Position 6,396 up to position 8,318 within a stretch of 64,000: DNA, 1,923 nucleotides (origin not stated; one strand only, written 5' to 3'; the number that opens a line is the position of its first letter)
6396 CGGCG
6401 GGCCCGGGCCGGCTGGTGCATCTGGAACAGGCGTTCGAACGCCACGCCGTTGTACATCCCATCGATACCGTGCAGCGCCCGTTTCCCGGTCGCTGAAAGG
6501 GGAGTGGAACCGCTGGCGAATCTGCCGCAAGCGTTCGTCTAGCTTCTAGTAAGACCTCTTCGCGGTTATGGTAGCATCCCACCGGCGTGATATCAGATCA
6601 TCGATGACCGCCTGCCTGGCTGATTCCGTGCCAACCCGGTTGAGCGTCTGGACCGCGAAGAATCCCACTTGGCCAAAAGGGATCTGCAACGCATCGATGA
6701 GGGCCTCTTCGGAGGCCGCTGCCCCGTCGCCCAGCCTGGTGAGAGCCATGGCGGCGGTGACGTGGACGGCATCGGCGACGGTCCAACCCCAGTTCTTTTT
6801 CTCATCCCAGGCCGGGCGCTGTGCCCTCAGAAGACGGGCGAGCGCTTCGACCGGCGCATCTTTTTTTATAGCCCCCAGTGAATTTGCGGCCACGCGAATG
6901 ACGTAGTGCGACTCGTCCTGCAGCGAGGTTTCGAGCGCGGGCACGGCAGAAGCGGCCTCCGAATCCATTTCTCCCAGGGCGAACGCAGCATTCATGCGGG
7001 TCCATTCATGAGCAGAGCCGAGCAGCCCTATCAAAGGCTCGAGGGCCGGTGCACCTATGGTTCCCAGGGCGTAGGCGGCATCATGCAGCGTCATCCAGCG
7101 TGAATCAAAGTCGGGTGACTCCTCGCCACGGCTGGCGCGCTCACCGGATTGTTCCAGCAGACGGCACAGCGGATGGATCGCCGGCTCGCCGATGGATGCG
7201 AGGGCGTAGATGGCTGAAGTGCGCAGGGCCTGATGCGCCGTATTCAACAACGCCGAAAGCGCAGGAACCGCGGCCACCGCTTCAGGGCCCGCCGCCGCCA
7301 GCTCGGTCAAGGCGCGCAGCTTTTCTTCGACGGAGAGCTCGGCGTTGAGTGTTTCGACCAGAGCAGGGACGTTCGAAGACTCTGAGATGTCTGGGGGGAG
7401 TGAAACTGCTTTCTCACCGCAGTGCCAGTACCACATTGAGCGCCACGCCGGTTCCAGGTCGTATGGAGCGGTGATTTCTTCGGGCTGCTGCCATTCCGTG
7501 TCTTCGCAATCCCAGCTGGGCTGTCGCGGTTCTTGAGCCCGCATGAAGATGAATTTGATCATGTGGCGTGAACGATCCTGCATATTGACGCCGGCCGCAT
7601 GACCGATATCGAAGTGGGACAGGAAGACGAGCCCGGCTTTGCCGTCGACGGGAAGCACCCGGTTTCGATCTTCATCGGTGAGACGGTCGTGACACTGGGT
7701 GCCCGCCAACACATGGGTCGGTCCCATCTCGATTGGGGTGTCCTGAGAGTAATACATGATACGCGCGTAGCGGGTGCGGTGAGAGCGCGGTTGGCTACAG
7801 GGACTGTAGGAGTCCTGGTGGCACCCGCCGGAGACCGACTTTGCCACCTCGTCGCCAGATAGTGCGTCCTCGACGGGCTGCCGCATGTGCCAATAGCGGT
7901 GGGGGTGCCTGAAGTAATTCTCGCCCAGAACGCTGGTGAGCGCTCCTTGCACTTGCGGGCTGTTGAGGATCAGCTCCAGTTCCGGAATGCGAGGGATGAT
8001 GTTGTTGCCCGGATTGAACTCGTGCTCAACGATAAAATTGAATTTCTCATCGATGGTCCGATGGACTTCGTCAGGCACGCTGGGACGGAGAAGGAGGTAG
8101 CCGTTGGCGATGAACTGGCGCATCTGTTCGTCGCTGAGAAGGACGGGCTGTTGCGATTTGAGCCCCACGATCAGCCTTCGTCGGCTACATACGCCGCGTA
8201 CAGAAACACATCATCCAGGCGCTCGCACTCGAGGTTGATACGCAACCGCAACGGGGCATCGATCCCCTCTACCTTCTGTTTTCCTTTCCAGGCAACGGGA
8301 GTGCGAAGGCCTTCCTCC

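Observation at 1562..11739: A glycan-type cluster unusually rich in PhyH-family 2-oxoglutarate dioxygenases, one of them fused to a HEAT-repeat domain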

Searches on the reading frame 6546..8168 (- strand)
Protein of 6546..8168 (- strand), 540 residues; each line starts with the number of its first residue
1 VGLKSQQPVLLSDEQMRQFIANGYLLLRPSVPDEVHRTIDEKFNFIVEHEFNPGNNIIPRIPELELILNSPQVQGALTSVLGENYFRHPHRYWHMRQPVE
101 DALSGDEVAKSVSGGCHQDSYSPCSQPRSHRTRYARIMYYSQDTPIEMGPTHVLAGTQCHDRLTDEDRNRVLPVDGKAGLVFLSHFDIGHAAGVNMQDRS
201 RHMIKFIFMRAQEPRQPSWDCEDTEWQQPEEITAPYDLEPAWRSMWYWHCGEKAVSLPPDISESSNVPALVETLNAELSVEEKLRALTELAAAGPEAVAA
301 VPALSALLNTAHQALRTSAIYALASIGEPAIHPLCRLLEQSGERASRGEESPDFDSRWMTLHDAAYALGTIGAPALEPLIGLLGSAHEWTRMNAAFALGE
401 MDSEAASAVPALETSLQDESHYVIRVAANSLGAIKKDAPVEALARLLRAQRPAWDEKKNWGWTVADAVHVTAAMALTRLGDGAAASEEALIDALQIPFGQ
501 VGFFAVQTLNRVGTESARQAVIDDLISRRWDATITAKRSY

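Call 3: search_protein_families(library=pfam, proteins=[window:6546-8168:-], max_evalue=0.01)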
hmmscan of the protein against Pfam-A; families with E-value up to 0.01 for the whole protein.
window:6546-8168:- (540 aa): 5 families
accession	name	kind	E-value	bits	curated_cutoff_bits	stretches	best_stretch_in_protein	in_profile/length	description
PF13646.12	HEAT_2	-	2.4e-22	79.4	27.7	3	377-450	2-74/88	HEAT repeats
PF03130.22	HEAT_PBS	-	3.7e-09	36.6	20.9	0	315-339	1-26/27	PBS lyase HEAT-like repeat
PF02985.28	HEAT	-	4.5e-08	33.1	23.5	0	409-434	2-27/31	HEAT repeat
PF05721.19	PhyH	-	2.3e-05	25.2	22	1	65-203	62-213/213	Phytanoyl-CoA dioxygenase (PhyH)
PF00514.29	Arm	-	0.0098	16.4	20.6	0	372-399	10-37/41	Armadillo/beta-catenin-like repeat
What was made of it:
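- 6546..8168 (-): PhyH-HEAT fusion: N-terminal PhyH domain (~1-235) and C-terminal HEAT/alphaRep-like solenoid (~265-540). Starts 2 bp after PROP2. Pfam HEAT_2 79.4 bits and PhyH 25.2 bits (call 3).
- Checked: 6546-8168 also hits HEAT_2 (79.4 bits) (call 3).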

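Call 9: search_protein_families(library=ncbifam, proteins=[window:6546-8168:-], max_evalue=0.01)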
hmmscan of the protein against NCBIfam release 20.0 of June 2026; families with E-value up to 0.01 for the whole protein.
window:6546-8168:- (540 aa): 4 families
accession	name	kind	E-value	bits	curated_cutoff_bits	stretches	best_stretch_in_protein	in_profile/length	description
NF058502.1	phyc_lyase_CpcE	equivalog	4.4e-09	36.2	330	1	391-450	59-116/260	C-phycocyanin alpha-cysteine-84 phycocyanobilin lyase subunit CpcE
NF045915.1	PhycobilmeDegNblB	equivalog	0.00019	21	300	0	279-448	14-171/214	phycobilisome degradation protein NblB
NF058505.1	phyc_lyase_CpeY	equivalog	0.0018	16.9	600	0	390-447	68-125/419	C-phycoerythrin alpha-cysteine-82 phycoerythrobilin lyase CpeY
NF045662.1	DVU0298_fam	equivalog_domain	0.0032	17.1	75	0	283-334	128-180/213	DVU0298 family protein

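Call 15: find_homologous_proteins(query=window:6546-8168:-, max_evalue=0.00001)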
Query window:6546-8168:- (540 aa): 385 proteins with E <= 0.00001 among 8000 candidates; the best 120 are listed.
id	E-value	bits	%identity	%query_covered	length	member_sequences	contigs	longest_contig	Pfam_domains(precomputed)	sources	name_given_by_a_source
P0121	0.0e+0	1234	100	100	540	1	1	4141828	PF02985.29,PF03130.23,PF05721.20,PF13646.13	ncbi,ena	-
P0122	0.0e+0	1058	86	100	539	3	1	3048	PF02985.29,PF03130.23,PF13646.13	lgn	-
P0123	0.0e+0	1044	87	97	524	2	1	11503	PF02985.29,PF03130.23,PF05721.20,PF13646.13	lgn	-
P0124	2.5e-278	942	77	100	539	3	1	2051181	PF02985.29,PF03130.23,PF05721.20,PF13646.13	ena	-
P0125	3.0e-266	902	72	100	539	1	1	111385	PF02985.29,PF03130.23,PF13513.13,PF05721.20,PF13646.13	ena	-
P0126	4.4e-259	879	71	100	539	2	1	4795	PF02985.29,PF03130.23,PF13646.13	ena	-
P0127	7.9e-251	852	67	100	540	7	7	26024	PF02985.29,PF03130.23,PF05721.20,PF13646.13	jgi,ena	jgi:HEAT repeat protein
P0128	7.4e-250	848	69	100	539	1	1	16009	PF02985.29,PF03130.23,PF13646.13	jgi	jgi:HEAT repeat protein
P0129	3.2e-248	843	69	100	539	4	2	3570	PF02985.29,PF03130.23,PF05721.20,PF13646.13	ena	-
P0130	3.3e-248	843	69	100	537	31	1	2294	PF02985.29,PF03130.23,PF13646.13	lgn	-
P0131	1.5e-247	841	67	99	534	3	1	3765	PF00514.30,PF02985.29,PF03130.23,PF05721.20,PF13646.13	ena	-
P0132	3.5e-247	840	67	100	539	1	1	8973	PF02985.29,PF03130.23,PF13646.13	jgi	jgi:HEAT repeat protein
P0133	4.1e-245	833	68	100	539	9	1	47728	PF00514.30,PF02985.29,PF03130.23,PF13513.13,PF05721.20,PF13646.13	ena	-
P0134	5.9e-245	832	67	100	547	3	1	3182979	PF02985.29,PF03130.23,PF13513.13,PF05721.20,PF13646.13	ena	-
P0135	1.5e-244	831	66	100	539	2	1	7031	PF02985.29,PF03130.23,PF05721.20,PF13646.13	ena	-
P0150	9.7e-167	574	51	100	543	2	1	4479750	PF13646.13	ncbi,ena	-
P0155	4.4e-164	565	50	99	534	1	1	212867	PF02985.29,PF03130.23,PF13513.13,PF13646.13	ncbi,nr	ncbi:MAG: HEAT repeat domain-containing protein [Candidatus Latescibacterota bacterium]|nr:HEAT repe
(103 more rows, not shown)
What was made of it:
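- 6546..8168 (-): 385 homolog clusters found, the listed 120 nearly all full length (call 15).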

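Call 16: find_encoding_contigs(protein=P0121, flank=10000, max_places=3)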
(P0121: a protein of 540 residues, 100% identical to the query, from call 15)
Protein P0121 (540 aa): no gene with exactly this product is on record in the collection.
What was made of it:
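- Tried and rejected: An exact look-up of the window's own fusion protein found no record (call 16).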

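Call 18: find_encoding_contigs(protein=P0125, flank=10000, max_places=3)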
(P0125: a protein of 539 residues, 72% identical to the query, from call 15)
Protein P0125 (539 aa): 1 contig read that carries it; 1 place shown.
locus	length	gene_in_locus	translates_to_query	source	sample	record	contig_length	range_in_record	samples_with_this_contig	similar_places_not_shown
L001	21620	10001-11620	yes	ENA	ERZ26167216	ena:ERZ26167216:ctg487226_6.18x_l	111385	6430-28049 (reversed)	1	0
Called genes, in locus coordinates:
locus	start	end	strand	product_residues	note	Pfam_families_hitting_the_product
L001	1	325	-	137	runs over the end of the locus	PF11376:DUF3179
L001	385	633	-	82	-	PF11376:DUF3179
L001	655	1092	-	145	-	PF11376:DUF3179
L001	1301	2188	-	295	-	PF05721:PhyH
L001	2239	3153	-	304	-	-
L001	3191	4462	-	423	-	PF00872:Transposase_mut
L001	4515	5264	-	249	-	-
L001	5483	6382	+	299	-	PF00701:DHDPS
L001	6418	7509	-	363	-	PF01408:GFO_IDH_MocA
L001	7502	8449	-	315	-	-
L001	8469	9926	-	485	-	PF00884:Sulfatase, PF01663:Phosphodiest (faint), PF16347:SGSH_C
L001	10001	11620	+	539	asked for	PF05721:PhyH, PF13513:HEAT_EZ (faint), PF02985:HEAT (faint), PF03130:HEAT_PBS (faint), PF13646:HEAT_2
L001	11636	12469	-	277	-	PF01261:AP_endonuc_2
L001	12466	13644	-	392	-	PF01717:Meth_synt_2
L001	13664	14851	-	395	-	PF02746:MR_MLE_N, PF13378:MR_MLE_C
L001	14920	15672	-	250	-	PF05721:PhyH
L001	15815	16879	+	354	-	-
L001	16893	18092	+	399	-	PF00890:FAD_binding_2, PF01266:DAO, PF01494:FAD_binding_3 (weak), PF03486:HI0933_like (faint), PF07992:Pyr_redox_2 (faint), PF13450:NAD_binding_8 (weak), PF13738:Pyr_redox_3 (faint), PF01593:Amino_oxidase (faint)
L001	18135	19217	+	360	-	PF01717:Meth_synt_2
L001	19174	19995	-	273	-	PF05721:PhyH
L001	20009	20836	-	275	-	PF03737:RraA-like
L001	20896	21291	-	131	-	-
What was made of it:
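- Tried and rejected: The HMM agrees with the precomputed Pfam calls in L001 (call 18).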

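Call 19: find_encoding_contigs(protein=P0155, flank=10000, max_places=3)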
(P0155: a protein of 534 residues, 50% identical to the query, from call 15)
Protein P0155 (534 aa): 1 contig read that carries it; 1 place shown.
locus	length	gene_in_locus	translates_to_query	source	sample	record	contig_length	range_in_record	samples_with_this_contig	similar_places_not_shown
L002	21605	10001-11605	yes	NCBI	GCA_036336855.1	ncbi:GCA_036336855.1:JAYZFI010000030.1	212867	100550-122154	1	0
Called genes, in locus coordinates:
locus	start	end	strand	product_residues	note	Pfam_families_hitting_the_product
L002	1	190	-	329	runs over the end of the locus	PF01073:3Beta_HSD, PF01370:Epimerase, PF02719:Polysacc_synt_2, PF04321:RmlD_sub_bind, PF05368:NmrA, PF13460:NAD_binding_10, PF16363:GDP_Man_Dehyd, PF07993:NAD_binding_4, +1 more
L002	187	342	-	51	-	-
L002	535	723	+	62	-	-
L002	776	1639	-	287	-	PF08450:SGL (faint), PF01436:NHL (weak)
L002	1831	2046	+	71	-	-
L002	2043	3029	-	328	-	PF02445:NadA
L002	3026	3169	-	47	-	-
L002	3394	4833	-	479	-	PF00224:PK, PF02887:PK_C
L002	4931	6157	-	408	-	PF00155:Aminotran_1_2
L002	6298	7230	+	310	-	PF01261:AP_endonuc_2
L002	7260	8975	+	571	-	PF00749:tRNA-synt_1c, PF03950:tRNA-synt_1c_C, PF20974:tRNA-synt_1c_C2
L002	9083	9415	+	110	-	-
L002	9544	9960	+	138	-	PF09130:DUF1932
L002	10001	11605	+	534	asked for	PF13646:HEAT_2, PF03130:HEAT_PBS (faint), PF13513:HEAT_EZ (faint), PF02985:HEAT (faint), PF13646:HEAT_2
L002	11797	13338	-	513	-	PF00749:tRNA-synt_1c, PF19269:Anticodon_2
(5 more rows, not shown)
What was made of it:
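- The fusion's neighbourhood is variable, and in a Latescibacterota genome it sits among housekeeping genes (call 19).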

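Call 40: search_solved_structures(query=window:6546-8168:-, max_evalue=0.01)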
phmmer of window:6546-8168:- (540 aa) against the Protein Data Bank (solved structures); distinct sequences matched with E-value up to 0.01: 28.
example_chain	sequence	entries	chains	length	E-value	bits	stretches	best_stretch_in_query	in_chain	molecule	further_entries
6ft5_A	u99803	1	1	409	2.1e-29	106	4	358-448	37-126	alphaRep A3_A3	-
6fsq_A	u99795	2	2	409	1.6e-25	93.2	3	358-448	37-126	alphaRep A3_bGFPD | A3_bGFPD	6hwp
9sah_A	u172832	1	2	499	1.5e-23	86.7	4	363-449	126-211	E4-NB2 synthetic fusion protein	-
4zv6_A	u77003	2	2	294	4.7e-22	81.8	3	364-448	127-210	AlphaRep-7 | alpha-Rep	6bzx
4xl5_C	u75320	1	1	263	1.3e-17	67.1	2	364-452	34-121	bGFP-A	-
6gx7_E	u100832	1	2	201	2e-16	63.1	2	359-448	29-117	iiiA5 ALPHAREP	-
3ltj_A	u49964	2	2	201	2.2e-15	59.7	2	358-448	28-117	AlphaRep-4 | bA3-2: binder of A3 protein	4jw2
3ltm_A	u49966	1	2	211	2.2e-15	59.7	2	358-448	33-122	Alpha-Rep4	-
7p0h_A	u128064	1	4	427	1.2e-13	54.1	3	362-448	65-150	Helicobacter pylori ComF fused to an artificial alphaREP crystallization helper (named B2)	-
6gwc_C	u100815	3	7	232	1e-12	50.9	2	363-445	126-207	iE5 ALPHAREP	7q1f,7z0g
9rhz_A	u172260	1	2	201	2.6e-12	49.6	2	363-445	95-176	ALPHAREP bE5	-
8aw4_A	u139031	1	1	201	7e-11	44.9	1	359-448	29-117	ALPHAREP bB-E3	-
6gwd_G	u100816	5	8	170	1.4e-09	40.6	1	362-434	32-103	iiH5 ALPHAREP | iih5 Alpha Repeating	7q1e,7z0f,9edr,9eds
4xvp_D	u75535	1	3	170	3.5e-09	39.3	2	360-419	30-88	BGFP-C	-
6veh_A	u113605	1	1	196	7.9e-08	34.8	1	362-520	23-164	HEAT repeat domain-containing protein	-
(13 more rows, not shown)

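Call 45: find_encoding_contigs(protein=P0124, flank=10000, max_places=1)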
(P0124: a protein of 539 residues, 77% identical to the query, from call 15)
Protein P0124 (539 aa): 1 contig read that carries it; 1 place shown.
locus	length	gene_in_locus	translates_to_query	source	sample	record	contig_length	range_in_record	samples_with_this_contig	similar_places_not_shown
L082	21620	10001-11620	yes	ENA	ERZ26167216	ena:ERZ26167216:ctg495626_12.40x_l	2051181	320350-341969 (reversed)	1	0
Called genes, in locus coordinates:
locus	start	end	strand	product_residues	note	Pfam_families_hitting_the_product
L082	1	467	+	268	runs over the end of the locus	PF05721:PhyH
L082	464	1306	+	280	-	PF05721:PhyH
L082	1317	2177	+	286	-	PF01261:AP_endonuc_2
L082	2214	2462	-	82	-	PF11376:DUF3179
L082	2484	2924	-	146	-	PF11376:DUF3179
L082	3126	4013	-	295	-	PF05721:PhyH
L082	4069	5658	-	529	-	-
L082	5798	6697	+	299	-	PF00701:DHDPS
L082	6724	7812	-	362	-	PF01408:GFO_IDH_MocA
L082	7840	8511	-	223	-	-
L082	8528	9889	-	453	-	PF00884:Sulfatase, PF01663:Phosphodiest (faint), PF16347:SGSH_C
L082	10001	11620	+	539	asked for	PF05721:PhyH, PF02985:HEAT (faint), PF03130:HEAT_PBS (faint), PF13646:HEAT_2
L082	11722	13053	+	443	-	PF13701:DDE_Tnp_1_4, PF01609:DDE_Tnp_1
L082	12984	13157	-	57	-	-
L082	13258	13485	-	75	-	-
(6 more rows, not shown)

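Call 46: find_encoding_contigs(protein=P0134, flank=10000, max_places=1)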
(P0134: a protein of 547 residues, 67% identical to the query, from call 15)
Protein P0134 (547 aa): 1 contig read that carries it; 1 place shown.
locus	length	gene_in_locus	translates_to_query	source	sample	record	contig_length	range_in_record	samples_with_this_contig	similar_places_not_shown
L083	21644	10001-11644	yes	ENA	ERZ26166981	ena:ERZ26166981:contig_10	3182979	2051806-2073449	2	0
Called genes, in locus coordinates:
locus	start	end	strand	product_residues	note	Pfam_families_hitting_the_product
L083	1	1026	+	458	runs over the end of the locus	PF13701:DDE_Tnp_1_4, PF01609:DDE_Tnp_1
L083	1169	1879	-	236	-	-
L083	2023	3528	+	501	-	PF27155:Y4rL_C, PF22483:Mu-transpos_C_2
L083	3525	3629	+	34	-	-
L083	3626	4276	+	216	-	PF01695:IstB_IS21, PF00308:Bac_DnaA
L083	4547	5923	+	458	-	PF13701:DDE_Tnp_1_4, PF01609:DDE_Tnp_1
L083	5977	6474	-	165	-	-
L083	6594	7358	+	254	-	PF05721:PhyH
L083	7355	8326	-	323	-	PF02737:3HCDH_N, PF00725:3HCDH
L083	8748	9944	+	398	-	PF12228:DUF3604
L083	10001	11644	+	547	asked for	PF05721:PhyH (weak), PF13513:HEAT_EZ (faint), PF02985:HEAT (faint), PF03130:HEAT_PBS (faint), PF13646:HEAT_2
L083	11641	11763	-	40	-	-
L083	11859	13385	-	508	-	PF13701:DDE_Tnp_1_4, PF01609:DDE_Tnp_1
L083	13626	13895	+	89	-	PF04365:BrnT_toxin (weak)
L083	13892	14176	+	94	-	PF12441:CopG_antitoxin (weak)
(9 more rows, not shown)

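Call 47: find_encoding_contigs(protein=P0150, flank=10000, max_places=1)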
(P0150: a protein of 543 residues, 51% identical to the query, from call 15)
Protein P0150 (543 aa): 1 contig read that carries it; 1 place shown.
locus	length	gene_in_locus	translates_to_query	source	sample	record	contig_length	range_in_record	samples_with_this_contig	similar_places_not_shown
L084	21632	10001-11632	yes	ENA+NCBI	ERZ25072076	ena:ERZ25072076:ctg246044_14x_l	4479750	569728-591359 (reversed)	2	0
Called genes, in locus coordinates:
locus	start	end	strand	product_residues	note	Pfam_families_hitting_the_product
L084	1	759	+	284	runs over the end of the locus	-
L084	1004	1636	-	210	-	PF14103:DUF4276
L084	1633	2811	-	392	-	PF02463:SMC_N (faint), PF11398:DUF2813 (faint), PF13304:AAA_21, PF13175:AAA_15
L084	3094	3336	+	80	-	PF13737:DDE_Tnp_1_5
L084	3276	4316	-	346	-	-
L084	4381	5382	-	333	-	PF01513:NAD_kinase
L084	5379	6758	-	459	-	PF00364:Biotin_lipoyl, PF02817:E3_binding, PF02129:Peptidase_S15, PF05448:AXE1, PF01738:DLH (faint), PF00561:Abhydrolase_1, PF12146:Hydrolase_4, PF12697:Abhydrolase_6, +2 more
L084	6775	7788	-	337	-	PF02779:Transket_pyr, PF02780:Transketolase_C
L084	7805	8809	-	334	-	PF00676:E1_dh, PF02775:TPP_enzyme_C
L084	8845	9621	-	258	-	PF01261:AP_endonuc_2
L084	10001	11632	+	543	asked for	PF13646:HEAT_2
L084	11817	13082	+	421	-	PF23598:LRR_14 (faint), PF00560:LRR_1 (faint), PF12799:LRR_4, PF14580:LRR_9 (faint), PF13855:LRR_8 (weak), PF12799:LRR_4, PF13855:LRR_8, PF12799:LRR_4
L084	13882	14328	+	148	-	-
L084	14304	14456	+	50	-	-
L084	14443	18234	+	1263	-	PF12799:LRR_4 (faint), PF00082:Peptidase_S8, PF00041:fn3 (faint), PF25059:FN3_DSCAM-DSCAML_C (faint)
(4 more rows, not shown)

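Call 58: predict_structure(alignment_id=A2)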
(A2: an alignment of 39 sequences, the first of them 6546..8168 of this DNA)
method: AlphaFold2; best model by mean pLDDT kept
length: 540 residues; sequences in the alignment: 39
mean_pLDDT: 92.0   pTM: 0.92
mean pLDDT of the five models: 92.0, 91.3, 90.6, 89.0, 87.6
residues with pLDDT >= 90: 448; 70-90: 60; 50-70: 27; < 50: 5
segments of 3 or more residues with pLDDT < 50: 1-3
pLDDT, mean of each block of 10 residues (from residue 1): 71 98 96 96 94 86 95 98 93 93 94 92 75 95 96 95 93 95 95 96 95 95 95 96 96 65 77 96 97 95 97 97 96 98 92 77 97 97 98 98 97 97 96 97 96 82 90 96 96 91 95 96 80 62
secondary structure, 60 per line:
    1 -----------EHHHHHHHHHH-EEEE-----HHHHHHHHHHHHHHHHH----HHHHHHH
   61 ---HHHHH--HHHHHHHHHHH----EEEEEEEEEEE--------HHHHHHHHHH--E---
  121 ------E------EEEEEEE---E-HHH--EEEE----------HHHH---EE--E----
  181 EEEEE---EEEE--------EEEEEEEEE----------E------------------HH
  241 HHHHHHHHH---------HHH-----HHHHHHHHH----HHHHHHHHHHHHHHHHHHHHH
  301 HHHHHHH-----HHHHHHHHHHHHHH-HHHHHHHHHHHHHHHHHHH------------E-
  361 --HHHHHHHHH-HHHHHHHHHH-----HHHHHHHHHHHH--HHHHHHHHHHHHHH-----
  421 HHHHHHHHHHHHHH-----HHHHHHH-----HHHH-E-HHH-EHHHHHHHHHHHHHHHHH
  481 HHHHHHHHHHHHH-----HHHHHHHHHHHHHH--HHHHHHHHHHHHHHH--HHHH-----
elements in order: H13-22 E24-27 H33-49 H54-60 H64-68 H71-81 E86-96 H105-114 E134-140 E151-154 H165-168 E181-185 E189-192 E201-209 H239-249 H267-275 H280-307 H313-326 H328-346 H363-371 H373-382 H388-399 H402-415 H421-434 H440-446 H452-455 H464-493 H499-512 H515-529 H532-535
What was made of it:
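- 6546..8168 (-): AF2 pLDDT 92, pTM 0.92 (call 58).
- On HEAT-repeat proteins: The AF2 model has paired helices from ~265 to 535 with pLDDT mostly >90 (call 58).
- The high pTM of 0.92 implies a fixed arm next to the catalytic domain (call 58).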

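Call 60: fold_search(model_id=the predicted structure, library=pdb)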
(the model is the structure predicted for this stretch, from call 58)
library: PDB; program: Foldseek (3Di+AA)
matches with E <= 10: 1583; with E <= 0.001: 514
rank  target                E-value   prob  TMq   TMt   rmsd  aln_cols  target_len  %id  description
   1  4xl5_C                1.2e-08  1.00  0.33  0.67   6.3       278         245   29  X-ray structure of bGFP-A / EGFP complex (released 2015-08-19)
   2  6fsq                  1.5e-08  1.00  0.26  0.36  11.3       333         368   25  Structure of A3_bGFPD, an artificial bi-domain protein based on two different alphaRep domains : A3 and a GFP binding do (released 2018-08-08)
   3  6bzx_A                1.8e-08  1.00  0.32  0.58   6.0       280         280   30  Structure of the artificial complex alpha-Rep/Octarellin V.1 crystallized by counter diffusion in a capillary (released 2019-01-09)
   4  6sa7_A                2.2e-08  1.00  0.28  0.30  10.0       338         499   22  DARPin-Armadillo fusion C8long83 (released 2019-11-20)
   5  6sa8_A                3.1e-08  1.00  0.28  0.23   9.8       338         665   22  ring-like DARPin-Armadillo fusion H83_D01 (released 2019-11-20)
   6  5mfm_F                3.7e-08  1.00  0.28  0.42   9.3       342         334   21  Designed armadillo repeat protein peptide fusion YIIIM6AII_GS11_(KR)5 (released 2017-09-13)
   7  4zv6_A                3.9e-08  1.00  0.34  0.61   5.3       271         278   31  Crystal structure of the artificial alpharep-7 octarellinV.1 complex (released 2016-05-25)
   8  5mfd_G                3.9e-08  1.00  0.27  0.43   9.9       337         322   21  Designed armadillo repeat protein YIIIM''6AII in complex with pD_(KR)5 (released 2017-07-19)
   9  6s9o_D                4.8e-08  1.00  0.29  0.43   9.0       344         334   22  Designed Armadillo Repeat protein internal Lock1 fused to target peptide KRKRKLKFKR (released 2020-02-19)
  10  5mfm_A                6.3e-08  1.00  0.28  0.42   9.2       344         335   21  Designed armadillo repeat protein peptide fusion YIIIM6AII_GS11_(KR)5 (released 2017-09-13)
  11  5mfd_J                7.6e-08  1.00  0.28  0.43   9.1       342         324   22  Designed armadillo repeat protein YIIIM''6AII in complex with pD_(KR)5 (released 2017-07-19)
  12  6s9p_B                7.9e-08  1.00  0.27  0.40  10.4       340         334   21  Designed Armadillo Repeat protein internal Lock2 fused to target peptide KRKAKITWKR (released 2020-02-19)
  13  6s9o_B                8.3e-08  1.00  0.28  0.42   9.9       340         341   21  Designed Armadillo Repeat protein internal Lock1 fused to target peptide KRKRKLKFKR (released 2020-02-19)
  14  6s9p_A                8.3e-08  1.00  0.28  0.42   9.9       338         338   22  Designed Armadillo Repeat protein internal Lock2 fused to target peptide KRKAKITWKR (released 2020-02-19)
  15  5mfl_B                8.3e-08  1.00  0.27  0.41  10.0       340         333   21  Designed armadillo repeat protein (KR)5_GS10_YIIIM6AII (released 2017-09-13)
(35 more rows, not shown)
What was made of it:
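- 6546..8168 (-): Foldseek matches alphaRep/armadillo plus SptF/FtmOx1 (call 60).
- On HEAT-repeat proteins: Foldseek and phmmer hit alphaRep and armadillo designs (calls 40, 60).
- Closest known: 2OG oxygenases with helical-repeat arms. Different: The repeat type is different (HEAT/alphaRep, calls 40, 60).
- The HEAT/alphaRep-type solenoid is a typical protein-binding scaffold (calls 40, 60).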
